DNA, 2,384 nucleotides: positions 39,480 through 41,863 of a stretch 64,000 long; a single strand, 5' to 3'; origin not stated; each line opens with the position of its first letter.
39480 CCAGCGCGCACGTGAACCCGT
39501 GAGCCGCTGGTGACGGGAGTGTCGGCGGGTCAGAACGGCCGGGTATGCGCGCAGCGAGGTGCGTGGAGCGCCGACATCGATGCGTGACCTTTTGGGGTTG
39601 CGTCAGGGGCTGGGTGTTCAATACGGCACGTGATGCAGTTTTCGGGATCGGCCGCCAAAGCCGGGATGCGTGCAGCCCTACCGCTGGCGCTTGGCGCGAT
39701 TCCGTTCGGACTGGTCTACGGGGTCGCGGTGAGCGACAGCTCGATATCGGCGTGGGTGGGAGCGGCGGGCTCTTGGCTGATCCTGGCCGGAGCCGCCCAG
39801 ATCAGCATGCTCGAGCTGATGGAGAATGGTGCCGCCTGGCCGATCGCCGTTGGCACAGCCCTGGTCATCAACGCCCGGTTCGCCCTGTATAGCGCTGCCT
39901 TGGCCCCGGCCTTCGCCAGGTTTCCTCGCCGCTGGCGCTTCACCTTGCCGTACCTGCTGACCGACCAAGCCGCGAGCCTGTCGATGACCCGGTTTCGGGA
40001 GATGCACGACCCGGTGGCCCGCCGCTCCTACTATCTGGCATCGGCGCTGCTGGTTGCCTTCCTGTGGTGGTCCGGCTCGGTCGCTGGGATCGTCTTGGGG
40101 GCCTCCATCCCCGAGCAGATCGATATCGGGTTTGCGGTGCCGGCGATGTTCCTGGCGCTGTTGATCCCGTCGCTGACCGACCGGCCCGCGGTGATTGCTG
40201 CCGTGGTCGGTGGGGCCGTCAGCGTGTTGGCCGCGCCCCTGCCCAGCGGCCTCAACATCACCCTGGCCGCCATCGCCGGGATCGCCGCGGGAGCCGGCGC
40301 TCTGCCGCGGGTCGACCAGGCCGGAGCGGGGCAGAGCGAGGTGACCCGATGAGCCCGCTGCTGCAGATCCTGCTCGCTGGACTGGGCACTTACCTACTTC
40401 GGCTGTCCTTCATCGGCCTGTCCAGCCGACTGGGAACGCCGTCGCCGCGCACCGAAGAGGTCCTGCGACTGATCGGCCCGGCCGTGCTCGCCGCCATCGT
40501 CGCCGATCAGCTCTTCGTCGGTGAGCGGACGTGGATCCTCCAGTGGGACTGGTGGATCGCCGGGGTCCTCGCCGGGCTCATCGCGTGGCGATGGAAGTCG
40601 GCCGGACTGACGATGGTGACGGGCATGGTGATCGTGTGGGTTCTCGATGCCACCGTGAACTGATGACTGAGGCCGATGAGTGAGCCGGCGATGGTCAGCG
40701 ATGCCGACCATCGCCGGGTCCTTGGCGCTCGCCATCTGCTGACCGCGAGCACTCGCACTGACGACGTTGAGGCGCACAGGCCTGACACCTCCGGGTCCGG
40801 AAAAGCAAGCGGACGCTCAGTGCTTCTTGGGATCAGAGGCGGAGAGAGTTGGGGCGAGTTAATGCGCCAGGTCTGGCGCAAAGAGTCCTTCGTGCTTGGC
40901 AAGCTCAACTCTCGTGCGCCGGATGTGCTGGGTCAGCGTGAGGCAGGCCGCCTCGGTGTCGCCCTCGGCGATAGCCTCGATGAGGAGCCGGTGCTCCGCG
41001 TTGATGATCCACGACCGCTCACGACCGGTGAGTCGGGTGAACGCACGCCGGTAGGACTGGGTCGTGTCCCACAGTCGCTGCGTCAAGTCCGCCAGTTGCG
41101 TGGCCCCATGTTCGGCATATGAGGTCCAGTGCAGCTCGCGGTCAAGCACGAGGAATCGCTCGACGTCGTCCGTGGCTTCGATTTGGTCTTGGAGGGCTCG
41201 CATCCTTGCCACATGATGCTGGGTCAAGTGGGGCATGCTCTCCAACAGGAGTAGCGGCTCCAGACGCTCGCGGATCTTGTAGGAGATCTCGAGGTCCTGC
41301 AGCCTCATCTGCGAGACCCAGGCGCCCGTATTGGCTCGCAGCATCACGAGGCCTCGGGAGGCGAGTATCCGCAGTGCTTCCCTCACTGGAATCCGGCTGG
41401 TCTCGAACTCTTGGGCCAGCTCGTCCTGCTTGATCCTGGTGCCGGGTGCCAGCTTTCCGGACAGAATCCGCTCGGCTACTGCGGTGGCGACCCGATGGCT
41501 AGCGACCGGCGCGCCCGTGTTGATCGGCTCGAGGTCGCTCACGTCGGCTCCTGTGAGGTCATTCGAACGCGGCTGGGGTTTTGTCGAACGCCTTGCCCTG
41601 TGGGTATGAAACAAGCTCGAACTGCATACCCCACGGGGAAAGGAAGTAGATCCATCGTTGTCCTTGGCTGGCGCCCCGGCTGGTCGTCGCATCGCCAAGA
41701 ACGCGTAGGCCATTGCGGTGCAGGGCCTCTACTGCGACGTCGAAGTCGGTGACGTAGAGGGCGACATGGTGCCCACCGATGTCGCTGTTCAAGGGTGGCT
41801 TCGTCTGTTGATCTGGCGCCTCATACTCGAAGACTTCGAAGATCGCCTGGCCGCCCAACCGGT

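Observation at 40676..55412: About 14.6 kb bracketed by a duplicated 5' end of an alkZ/ycaQ-like gene: island insertion without a visible recombinase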

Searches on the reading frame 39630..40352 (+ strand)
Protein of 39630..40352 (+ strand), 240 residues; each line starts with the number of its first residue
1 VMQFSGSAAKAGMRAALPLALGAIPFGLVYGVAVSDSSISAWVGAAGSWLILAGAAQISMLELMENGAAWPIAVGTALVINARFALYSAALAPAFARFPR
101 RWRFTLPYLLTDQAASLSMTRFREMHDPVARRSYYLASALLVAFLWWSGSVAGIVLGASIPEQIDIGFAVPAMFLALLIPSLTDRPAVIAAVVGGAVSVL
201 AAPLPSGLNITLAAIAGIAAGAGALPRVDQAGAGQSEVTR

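Call 6: search_protein_families(library=pfam, proteins=[window:39630-40352:+])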
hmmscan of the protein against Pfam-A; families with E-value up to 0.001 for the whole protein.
window:39630-40352:+ (240 aa): 1 family
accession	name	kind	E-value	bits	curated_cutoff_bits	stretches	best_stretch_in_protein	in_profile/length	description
PF03591.19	AzlC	-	5.7e-29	101.7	32.1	1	18-160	1-137/137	AzlC protein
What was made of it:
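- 39630..40352 (+): azlC, resident left flank. PF03591, 5.7e-29 (call 6).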

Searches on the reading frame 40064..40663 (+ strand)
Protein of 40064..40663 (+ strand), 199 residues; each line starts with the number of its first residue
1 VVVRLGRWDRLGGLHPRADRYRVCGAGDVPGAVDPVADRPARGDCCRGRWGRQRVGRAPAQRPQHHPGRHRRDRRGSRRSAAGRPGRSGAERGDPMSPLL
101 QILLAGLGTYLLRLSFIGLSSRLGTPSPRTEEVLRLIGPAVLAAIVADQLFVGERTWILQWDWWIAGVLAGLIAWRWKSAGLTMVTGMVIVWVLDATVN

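Call 6: search_protein_families(library=pfam, proteins=[window:40064-40663:+])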
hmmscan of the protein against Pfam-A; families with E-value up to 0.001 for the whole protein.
window:40064-40663:+ (199 aa): 1 family
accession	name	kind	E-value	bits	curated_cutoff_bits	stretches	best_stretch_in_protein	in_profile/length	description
PF05437.17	AzlD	-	2.4e-17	63.3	23.7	1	99-194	2-98/99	Branched-chain amino acid transport protein (AzlD)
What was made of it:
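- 40349..40663 (+): azlD, intact resident gene (104 aa). PF05437 (call 6).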

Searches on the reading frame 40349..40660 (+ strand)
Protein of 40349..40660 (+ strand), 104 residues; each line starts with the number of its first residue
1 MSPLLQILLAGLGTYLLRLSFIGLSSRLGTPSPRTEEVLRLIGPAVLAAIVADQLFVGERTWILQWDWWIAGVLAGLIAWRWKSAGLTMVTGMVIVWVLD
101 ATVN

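Call 12: find_encoding_contigs(protein=window:40349-40660:+, flank=10000, max_places=10)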
Protein seq(104 aa) (104 aa): 1 contig read that carries it; 1 place shown.
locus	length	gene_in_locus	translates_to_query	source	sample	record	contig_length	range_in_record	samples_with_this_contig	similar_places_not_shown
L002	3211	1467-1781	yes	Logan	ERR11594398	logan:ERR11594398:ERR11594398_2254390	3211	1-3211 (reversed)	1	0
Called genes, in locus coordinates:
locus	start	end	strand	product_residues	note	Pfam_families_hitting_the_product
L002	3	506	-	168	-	?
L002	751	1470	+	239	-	PF03591:AzlC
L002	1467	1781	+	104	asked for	PF05437:AzlD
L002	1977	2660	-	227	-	PF00392:GntR, PF07729:FCD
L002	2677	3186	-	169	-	PF00903:Glyoxalase, PF13669:Glyoxalase_4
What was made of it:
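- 40349..40663 (+): The identical protein occurs on Logan contig L002 (call 12).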

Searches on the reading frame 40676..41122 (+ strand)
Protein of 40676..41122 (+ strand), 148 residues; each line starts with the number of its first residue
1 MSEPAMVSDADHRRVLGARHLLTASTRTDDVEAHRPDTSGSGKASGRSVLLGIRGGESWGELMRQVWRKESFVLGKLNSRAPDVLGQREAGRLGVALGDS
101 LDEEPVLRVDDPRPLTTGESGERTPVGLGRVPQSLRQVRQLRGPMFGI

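Call 6: search_protein_families(library=pfam, proteins=[window:40676-41122:+])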
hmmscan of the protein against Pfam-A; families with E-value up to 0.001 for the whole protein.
window:40676-41122:+ (148 aa): 0 families
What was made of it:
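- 40676..40774 (+): Orphan 33-codon alkZ stub. The ORF runs on to 41122, antisense to GntR, and is not a gene. No Pfam match (call 6).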

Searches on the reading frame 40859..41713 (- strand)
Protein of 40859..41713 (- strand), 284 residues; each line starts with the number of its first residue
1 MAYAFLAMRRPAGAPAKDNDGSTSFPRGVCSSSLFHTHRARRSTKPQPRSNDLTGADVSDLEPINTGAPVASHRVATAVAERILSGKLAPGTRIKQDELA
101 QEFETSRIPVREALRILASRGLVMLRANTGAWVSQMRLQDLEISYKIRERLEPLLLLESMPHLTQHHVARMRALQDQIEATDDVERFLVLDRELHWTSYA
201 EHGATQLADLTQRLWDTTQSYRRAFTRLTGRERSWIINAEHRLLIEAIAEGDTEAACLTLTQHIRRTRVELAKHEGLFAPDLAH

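Call 6: search_protein_families(library=pfam, proteins=[window:40859-41713:-])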
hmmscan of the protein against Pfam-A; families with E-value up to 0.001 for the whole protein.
window:40859-41713:- (284 aa): 2 families
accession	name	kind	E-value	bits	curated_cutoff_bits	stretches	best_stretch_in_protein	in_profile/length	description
PF07729.17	FCD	-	2e-16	60.9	24.3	1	145-265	3-124/125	FCD domain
PF00392.27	GntR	-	8e-16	57.9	27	1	73-132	3-63/64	Bacterial regulatory proteins, gntR family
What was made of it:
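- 40859..41542 (-): GntR/FCD regulator, first gene of the module. PF00392 + PF07729 (call 6).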

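Call 49: search_protein_families(library=ncbifam, proteins=[window:40859-41713:-], max_evalue=1e-10)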
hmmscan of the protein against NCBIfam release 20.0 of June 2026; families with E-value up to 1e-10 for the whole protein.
window:40859-41713:- (284 aa): 3 families
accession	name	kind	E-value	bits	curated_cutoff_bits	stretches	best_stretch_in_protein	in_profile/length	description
TIGR03338.1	phnR_burk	equivalog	6e-26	91.4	271.5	1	75-268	16-210/212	phosphonate utilization associated transcriptional regulator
NF008504.0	PRK11414.1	equivalog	7.7e-12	45.4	225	1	74-263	15-207/221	GntR family transcriptional regulator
NF003011.0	PRK03837.1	subfamily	3.7e-11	43.1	260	0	146-270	109-232/241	transcriptional regulator NanR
